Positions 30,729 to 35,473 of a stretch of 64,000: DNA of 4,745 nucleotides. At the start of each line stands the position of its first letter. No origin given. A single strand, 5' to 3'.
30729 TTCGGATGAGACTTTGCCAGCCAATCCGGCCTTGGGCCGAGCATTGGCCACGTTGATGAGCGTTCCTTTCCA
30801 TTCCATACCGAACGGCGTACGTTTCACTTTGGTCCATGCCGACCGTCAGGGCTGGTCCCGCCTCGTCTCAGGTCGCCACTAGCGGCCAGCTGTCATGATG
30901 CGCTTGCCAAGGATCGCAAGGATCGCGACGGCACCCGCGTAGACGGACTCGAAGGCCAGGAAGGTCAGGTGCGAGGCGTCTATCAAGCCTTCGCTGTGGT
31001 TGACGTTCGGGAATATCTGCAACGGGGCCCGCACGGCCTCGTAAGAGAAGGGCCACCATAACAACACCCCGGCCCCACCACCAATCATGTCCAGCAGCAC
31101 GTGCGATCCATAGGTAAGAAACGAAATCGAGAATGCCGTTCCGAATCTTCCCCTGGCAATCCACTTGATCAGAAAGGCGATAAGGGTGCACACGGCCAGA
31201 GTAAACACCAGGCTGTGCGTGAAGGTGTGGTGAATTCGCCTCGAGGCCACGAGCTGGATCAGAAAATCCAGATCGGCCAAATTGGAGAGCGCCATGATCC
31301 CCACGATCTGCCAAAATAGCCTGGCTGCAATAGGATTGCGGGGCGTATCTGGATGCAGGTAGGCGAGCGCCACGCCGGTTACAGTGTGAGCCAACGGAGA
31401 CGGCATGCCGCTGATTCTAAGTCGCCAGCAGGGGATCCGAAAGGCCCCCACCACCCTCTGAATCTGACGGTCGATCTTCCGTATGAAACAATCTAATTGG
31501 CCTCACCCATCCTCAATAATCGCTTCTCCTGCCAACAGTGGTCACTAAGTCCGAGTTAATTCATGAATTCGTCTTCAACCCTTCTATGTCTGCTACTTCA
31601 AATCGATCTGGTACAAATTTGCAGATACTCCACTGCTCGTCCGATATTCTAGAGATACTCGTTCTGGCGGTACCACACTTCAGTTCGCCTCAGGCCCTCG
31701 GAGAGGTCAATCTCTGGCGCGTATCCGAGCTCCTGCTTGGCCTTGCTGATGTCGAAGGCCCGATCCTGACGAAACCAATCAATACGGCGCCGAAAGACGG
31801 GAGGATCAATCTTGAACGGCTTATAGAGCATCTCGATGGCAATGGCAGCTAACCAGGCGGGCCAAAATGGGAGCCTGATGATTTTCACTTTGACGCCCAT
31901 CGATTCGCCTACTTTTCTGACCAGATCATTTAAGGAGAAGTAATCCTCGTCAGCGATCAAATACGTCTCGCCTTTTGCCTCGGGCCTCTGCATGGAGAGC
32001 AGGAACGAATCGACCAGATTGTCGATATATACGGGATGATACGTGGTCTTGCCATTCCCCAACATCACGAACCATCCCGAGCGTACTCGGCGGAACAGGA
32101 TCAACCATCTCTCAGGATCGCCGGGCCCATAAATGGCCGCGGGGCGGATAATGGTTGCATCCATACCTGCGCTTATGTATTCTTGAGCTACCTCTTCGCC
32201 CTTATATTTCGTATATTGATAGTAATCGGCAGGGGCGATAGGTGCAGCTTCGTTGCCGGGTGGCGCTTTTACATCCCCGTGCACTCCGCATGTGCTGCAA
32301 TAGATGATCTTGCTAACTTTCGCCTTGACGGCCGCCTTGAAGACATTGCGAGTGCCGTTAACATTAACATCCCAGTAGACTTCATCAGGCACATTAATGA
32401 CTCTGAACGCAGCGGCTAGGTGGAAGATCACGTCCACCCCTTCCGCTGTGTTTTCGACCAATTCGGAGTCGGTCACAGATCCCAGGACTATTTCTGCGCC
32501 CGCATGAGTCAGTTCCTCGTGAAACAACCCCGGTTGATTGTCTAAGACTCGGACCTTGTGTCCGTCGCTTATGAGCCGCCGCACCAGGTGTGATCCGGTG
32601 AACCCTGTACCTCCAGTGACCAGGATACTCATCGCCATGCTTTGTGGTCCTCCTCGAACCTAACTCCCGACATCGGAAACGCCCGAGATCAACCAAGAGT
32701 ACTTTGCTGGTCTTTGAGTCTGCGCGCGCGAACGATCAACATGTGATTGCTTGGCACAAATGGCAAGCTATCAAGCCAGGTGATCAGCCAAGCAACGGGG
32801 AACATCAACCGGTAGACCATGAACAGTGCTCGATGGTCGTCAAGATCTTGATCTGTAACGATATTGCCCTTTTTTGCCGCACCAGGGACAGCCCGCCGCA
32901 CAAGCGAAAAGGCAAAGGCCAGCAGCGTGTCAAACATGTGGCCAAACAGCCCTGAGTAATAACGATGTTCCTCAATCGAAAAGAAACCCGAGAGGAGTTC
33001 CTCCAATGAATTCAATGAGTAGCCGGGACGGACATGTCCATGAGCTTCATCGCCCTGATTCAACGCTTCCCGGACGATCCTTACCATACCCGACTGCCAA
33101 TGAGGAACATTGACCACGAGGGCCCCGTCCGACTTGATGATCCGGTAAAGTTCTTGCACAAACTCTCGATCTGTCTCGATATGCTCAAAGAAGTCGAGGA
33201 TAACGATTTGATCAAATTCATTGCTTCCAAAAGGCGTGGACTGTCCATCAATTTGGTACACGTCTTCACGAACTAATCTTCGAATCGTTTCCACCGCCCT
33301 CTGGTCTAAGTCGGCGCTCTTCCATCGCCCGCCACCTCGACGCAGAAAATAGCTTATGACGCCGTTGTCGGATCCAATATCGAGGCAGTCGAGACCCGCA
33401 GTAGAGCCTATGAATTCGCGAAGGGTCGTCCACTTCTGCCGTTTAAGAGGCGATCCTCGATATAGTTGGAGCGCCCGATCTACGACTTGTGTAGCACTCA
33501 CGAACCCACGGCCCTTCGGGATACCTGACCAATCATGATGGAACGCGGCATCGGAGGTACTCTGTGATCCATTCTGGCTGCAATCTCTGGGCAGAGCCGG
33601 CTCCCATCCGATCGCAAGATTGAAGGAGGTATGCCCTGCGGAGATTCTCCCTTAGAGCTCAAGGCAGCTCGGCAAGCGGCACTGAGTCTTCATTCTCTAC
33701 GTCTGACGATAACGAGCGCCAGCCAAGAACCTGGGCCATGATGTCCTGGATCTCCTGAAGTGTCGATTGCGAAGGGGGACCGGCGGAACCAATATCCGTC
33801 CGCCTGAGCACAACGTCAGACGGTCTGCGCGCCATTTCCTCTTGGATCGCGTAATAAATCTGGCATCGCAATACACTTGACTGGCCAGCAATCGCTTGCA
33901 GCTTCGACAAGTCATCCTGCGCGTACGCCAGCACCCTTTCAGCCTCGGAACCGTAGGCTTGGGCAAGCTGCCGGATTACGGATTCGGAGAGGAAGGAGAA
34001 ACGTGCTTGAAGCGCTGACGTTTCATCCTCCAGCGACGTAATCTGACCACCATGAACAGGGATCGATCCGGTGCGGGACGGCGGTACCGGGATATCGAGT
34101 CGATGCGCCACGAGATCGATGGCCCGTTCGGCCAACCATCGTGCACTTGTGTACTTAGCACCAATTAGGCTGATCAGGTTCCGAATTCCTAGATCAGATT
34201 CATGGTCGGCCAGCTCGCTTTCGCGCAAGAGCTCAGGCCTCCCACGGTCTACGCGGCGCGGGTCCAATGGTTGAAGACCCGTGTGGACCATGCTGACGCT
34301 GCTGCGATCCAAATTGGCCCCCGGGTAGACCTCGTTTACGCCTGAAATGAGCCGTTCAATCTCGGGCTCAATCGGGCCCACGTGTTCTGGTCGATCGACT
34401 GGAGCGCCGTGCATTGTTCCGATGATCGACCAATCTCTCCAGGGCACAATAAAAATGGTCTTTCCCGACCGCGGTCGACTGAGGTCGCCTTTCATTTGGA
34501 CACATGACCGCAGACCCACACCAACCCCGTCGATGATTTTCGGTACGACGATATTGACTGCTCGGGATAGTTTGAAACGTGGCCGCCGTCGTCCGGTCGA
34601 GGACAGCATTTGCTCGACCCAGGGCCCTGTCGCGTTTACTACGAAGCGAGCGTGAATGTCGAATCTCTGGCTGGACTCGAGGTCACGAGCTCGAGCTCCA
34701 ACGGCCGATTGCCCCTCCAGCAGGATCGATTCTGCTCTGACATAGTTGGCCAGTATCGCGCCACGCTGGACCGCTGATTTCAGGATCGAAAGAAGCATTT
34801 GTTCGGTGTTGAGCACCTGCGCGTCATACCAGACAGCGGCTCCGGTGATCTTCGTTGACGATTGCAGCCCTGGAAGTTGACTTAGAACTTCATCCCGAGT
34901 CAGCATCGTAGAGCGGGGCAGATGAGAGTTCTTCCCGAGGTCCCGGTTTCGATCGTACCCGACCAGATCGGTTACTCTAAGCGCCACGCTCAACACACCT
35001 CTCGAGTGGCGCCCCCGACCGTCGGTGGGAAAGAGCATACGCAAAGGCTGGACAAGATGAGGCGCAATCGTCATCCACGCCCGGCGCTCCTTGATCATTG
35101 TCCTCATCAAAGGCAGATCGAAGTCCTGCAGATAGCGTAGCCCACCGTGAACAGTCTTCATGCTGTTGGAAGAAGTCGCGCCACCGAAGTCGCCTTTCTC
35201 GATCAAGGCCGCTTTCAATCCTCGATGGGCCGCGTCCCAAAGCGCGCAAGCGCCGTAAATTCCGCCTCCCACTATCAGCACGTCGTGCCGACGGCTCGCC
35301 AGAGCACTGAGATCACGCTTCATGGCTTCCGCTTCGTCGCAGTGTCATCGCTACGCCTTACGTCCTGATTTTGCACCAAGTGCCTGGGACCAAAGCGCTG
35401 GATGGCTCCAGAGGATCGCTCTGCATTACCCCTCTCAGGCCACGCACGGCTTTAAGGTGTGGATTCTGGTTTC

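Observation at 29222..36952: Lower-GC cassette flanked by decayed high-GC resident homologs (apparent xenologous replacement)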

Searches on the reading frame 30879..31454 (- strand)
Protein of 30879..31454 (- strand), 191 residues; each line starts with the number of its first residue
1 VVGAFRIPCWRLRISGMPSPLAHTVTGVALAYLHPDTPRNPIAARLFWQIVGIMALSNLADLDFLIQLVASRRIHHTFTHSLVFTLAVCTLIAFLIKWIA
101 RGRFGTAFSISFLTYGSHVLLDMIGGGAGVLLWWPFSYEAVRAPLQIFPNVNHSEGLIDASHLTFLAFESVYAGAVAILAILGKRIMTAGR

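Call 9: search_protein_families(library=pfam, proteins=[window:30879-31454:-], max_evalue=0.01)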
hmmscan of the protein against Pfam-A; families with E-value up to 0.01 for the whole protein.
window:30879-31454:- (191 aa): 1 family
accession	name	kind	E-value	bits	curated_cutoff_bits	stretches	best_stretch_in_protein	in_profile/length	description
PF04307.19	YdjM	-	1.3e-15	57.7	29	1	21-184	4-168/176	YdjM inner membrane protein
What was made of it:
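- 30879..31406 (-): YdjM/DUF457 gene. It is intact, lies in the ancestral position and is not part of the insert. Pfam YdjM (call 9).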

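Call 64: search_protein_families(library=ncbifam, proteins=[window:30879-31406:-], max_evalue=0.00001)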
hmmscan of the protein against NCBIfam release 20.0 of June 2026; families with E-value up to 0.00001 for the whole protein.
window:30879-31406:- (175 aa): 0 families

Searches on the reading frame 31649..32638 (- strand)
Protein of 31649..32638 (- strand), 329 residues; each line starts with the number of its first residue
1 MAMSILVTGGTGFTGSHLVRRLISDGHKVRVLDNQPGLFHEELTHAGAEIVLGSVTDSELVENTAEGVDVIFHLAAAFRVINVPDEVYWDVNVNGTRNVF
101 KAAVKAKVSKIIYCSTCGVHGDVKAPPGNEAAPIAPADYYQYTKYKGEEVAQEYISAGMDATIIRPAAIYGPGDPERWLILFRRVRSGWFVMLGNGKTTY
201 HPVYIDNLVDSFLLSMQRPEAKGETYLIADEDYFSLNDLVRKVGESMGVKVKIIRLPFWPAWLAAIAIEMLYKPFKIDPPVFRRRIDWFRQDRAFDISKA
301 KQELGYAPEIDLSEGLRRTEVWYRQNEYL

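Call 9: search_protein_families(library=pfam, proteins=[window:31649-32638:-], max_evalue=0.01)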
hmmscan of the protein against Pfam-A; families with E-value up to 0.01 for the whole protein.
window:31649-32638:- (329 aa): 10 families
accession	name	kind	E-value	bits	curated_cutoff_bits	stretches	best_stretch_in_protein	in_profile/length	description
PF01370.27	Epimerase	-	6.4e-43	147.3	20.9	1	5-229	1-240/240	NAD dependent epimerase/dehydratase family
PF01073.25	3Beta_HSD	-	1.8e-37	129.3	22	1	6-256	1-278/280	3-beta hydroxysteroid dehydrogenase/isomerase family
PF16363.11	GDP_Man_Dehyd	-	2e-29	103.6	27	1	6-319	1-332/332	GDP-mannose 4,6 dehydratase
PF13460.12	NAD_binding_10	-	6.9e-20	72.1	27.2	1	9-170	1-147/184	NAD(P)H-binding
PF07993.18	NAD_binding_4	-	3.6e-18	66.1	20.1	1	59-193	80-230/258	Male sterility protein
PF04321.23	RmlD_sub_bind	-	6.2e-14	52.2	27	1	3-185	1-167/287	RmlD substrate binding domain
PF05368.20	NmrA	-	1e-13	52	27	1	4-121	4-112/298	NmrA-like family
PF02719.21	Polysacc_synt_2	-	4.7e-13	49.4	20.2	1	5-116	1-128/293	Polysaccharide biosynthesis protein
PF02254.24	TrkA_N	-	0.0017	19.1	23.8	1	10-63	5-57/116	TrkA-N domain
PF00106.31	adh_short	-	0.0096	15.8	26.6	0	5-68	3-71/195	short chain dehydrogenase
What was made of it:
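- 31649..32638 (-): SDR epimerase/reductase* (329 aa). Incoming. Pfam Epimerase (call 9).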

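Call 64: search_protein_families(library=ncbifam, proteins=[window:31649-32638:-], max_evalue=0.00001)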
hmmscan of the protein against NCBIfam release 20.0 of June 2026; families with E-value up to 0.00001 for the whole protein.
window:31649-32638:- (329 aa): 26 families (the best 25 are shown)
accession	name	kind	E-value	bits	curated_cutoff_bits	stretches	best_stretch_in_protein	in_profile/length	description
TIGR03466.1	HpnA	hypoth_equivalog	1.4e-48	165.5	367.65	1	4-329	2-327/327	hopanoid-associated sugar epimerase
NF042422.1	oxyalk_red_OleD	equivalog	3.6e-42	144.9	580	1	3-321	1-326/329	2-alkyl-3-oxoalkanoate reductase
NF042423.1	oxyalk_red_Shew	equivalog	1.2e-36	126.4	580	1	4-318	10-330/331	2-alkyl-3-oxoalkanoate reductase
TIGR04180.1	EDH_00030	hypoth_equivalog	2.4e-36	125.3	475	1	5-254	1-263/297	NAD-dependent 4,6-dehydratase LegB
NF052578.1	StrlDmthSdmBMthl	equivalog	9.6e-31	107.7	600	1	3-328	1-327/328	sterol demethylase protein SdmB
TIGR01181.1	dTDP_gluc_dehyt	equivalog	1.4e-25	90.1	365.1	1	5-327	2-315/321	dTDP-glucose 4,6-dehydratase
TIGR01179.1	galE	equivalog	1.5e-24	86.4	262.3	1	5-164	2-171/332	UDP-glucose 4-epimerase GalE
TIGR01746.1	Thioester-redct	subfamily_domain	3.2e-18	66.1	213.35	1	61-255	82-288/371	thioester reductase domain-containing protein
NF041293.1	G6PDh_Azf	equivalog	1.4e-15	57.4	400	1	1-119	1-118/252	NAD-dependent glucose-6-phosphate dehydrogenase Azf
TIGR02197.1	heptose_epim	equivalog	2.1e-15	56.7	274.6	1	5-155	1-153/316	ADP-glyceromanno-heptose 6-epimerase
NF007956.0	PRK10675.1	subfamily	2.1e-14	53.4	394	1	3-157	1-166/338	UDP-glucose 4-epimerase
NF005539.0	PRK07201.1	equivalog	4.9e-14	52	549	1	3-171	1-179/657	SDR family oxidoreductase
NF043036.1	ErythonDh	equivalog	1.5e-13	50.7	325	1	3-177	1-188/321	D-erythronate dehydrogenase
TIGR01777.1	yfcH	hypoth_equivalog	1.1e-12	48.1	207.35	1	5-257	1-250/292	TIGR01777 family oxidoreductase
TIGR01214.1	rmlD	equivalog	1.1e-12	47.7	224.05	1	5-174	2-155/285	dTDP-4-dehydrorhamnose reductase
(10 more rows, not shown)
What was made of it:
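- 31649..32638 (-): The best NCBIfam hits are HpnA-like and OleD-like, both below cut-off (call 64).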

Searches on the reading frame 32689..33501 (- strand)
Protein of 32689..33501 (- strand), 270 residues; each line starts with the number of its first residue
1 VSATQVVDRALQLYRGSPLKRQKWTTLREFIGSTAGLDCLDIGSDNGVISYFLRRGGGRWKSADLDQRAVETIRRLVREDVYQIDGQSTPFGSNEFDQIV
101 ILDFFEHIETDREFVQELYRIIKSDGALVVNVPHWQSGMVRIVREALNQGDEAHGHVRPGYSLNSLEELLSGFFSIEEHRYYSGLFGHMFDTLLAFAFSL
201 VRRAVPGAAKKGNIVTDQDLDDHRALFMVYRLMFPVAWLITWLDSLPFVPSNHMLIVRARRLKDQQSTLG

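Call 9: search_protein_families(library=pfam, proteins=[window:32689-33501:-], max_evalue=0.01)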
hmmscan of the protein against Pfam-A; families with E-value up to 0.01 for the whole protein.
window:32689-33501:- (270 aa): 6 families
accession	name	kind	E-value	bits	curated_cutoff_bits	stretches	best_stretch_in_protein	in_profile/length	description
PF08241.18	Methyltransf_11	-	2e-12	48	21.2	1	40-130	1-95/95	Methyltransferase domain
PF13649.12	Methyltransf_25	-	2.6e-08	34.9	27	1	40-126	2-97/97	Methyltransferase domain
PF13489.12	Methyltransf_23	-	6.7e-07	29.6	27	1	26-171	11-155/164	Methyltransferase domain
PF08242.18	Methyltransf_12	-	1.8e-05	25.8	30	1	40-128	1-98/98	Methyltransferase domain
PF13847.12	Methyltransf_31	-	0.0044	17.2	27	1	35-137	3-116/145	Methyltransferase domain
PF07021.18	MetW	-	0.0061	16.7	21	1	34-137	12-117/193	Methionine biosynthesis protein MetW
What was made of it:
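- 32689..33501 (-): Methyltransferase* (270 aa, motif I intact). Incoming. Pfam Methyltransf_11 positions 1-95 (call 9).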

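Call 64: search_protein_families(library=ncbifam, proteins=[window:32689-33501:-], max_evalue=0.00001)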
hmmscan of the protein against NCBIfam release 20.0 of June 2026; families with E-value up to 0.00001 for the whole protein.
window:32689-33501:- (270 aa): 1 family
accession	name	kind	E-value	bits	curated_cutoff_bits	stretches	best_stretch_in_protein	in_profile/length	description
TIGR01983.1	UbiG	equivalog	3.7e-07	29.7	102.95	1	33-130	47-151/228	bifunctional 2-polyprenyl-6-hydroxyphenol methylase/3-demethylubiquinol 3-O-methyltransferase UbiG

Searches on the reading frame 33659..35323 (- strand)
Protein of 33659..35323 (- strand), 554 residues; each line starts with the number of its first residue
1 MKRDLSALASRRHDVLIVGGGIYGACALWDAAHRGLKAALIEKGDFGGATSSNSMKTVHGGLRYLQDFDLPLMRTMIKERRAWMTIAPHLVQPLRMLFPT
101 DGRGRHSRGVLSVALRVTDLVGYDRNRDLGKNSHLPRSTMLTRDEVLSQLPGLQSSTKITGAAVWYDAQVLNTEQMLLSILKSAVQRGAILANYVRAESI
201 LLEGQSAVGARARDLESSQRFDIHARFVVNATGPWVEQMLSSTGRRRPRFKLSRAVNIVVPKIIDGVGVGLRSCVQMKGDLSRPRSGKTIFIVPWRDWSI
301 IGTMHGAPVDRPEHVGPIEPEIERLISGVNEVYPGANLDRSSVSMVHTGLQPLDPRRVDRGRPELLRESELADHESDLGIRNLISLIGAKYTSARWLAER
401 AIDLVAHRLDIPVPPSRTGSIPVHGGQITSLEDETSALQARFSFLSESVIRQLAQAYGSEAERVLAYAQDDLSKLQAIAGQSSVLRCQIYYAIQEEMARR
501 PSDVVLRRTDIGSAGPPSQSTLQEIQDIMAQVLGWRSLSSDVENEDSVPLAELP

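Call 9: search_protein_families(library=pfam, proteins=[window:33659-35323:-], max_evalue=0.01)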
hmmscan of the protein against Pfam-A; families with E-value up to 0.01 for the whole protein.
window:33659-35323:- (554 aa): 6 families
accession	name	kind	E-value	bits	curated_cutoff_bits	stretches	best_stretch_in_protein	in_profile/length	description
PF01266.30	DAO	-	2.4e-37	129.7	27.9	1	14-357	1-316/353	FAD dependent oxidoreductase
PF16901.10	DAO_C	-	1.1e-22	80.7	31.4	1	416-536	1-122/126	C-terminal domain of alpha-glycerophosphate oxidase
PF00890.30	FAD_binding_2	-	8.8e-09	35.5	20.4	1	14-266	1-229/414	FAD binding domain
PF13450.12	NAD_binding_8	-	1.8e-06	28.5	21.9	1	17-64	1-51/68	NAD(P)-binding Rossmann-like domain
PF12831.13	FAD_oxidored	-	1.8e-05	24.7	27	1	14-59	1-47/416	FAD dependent oxidoreductase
PF01494.25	FAD_binding_3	-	0.0048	16.6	22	0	171-235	100-160/349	FAD binding domain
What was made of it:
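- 33659..35323 (-): GlpD-like FAD oxidoreductase* (554 aa). Incoming. Pfam DAO and DAO_C (call 9).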

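Call 64: search_protein_families(library=ncbifam, proteins=[window:33659-35323:-], max_evalue=0.00001)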
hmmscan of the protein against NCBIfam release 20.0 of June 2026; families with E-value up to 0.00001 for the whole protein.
window:33659-35323:- (554 aa): 7 families
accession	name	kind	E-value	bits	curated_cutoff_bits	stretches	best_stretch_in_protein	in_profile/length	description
NF008899.0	PRK12266.1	equivalog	9.4e-69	232.2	360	1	10-518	4-487/508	glycerol-3-phosphate dehydrogenase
NF009906.0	PRK13369.1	equivalog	4.2e-66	223.5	352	1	11-512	5-480/502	glycerol-3-phosphate dehydrogenase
NF033461.1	glycerol3P_ox_1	equivalog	1.9e-62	211.4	840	2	3-353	9-348/607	type 1 glycerol-3-phosphate oxidase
TIGR03377.1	glycerol3P_GlpA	equivalog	3.2e-36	125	552.8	2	143-512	114-456/530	anaerobic glycerol-3-phosphate dehydrogenase subunit GlpA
NF008313.0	PRK11101.1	equivalog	8.3e-25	87.3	425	2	183-513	160-467/548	anaerobic glycerol-3-phosphate dehydrogenase subunit A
NF041080.1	DGGGPL_reductase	equivalog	2.3e-08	33.3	580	0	166-233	87-154/447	digeranylgeranylglycerophospholipid reductase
TIGR02352.1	thiamin_ThiO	equivalog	4.4e-07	29.3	250.8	1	15-352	1-304/351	glycine oxidase ThiO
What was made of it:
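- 33659..35323 (-): NCBIfam glycerol-3-phosphate dehydrogenase scores 232 bits, below its cut-off of 360 (call 64).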
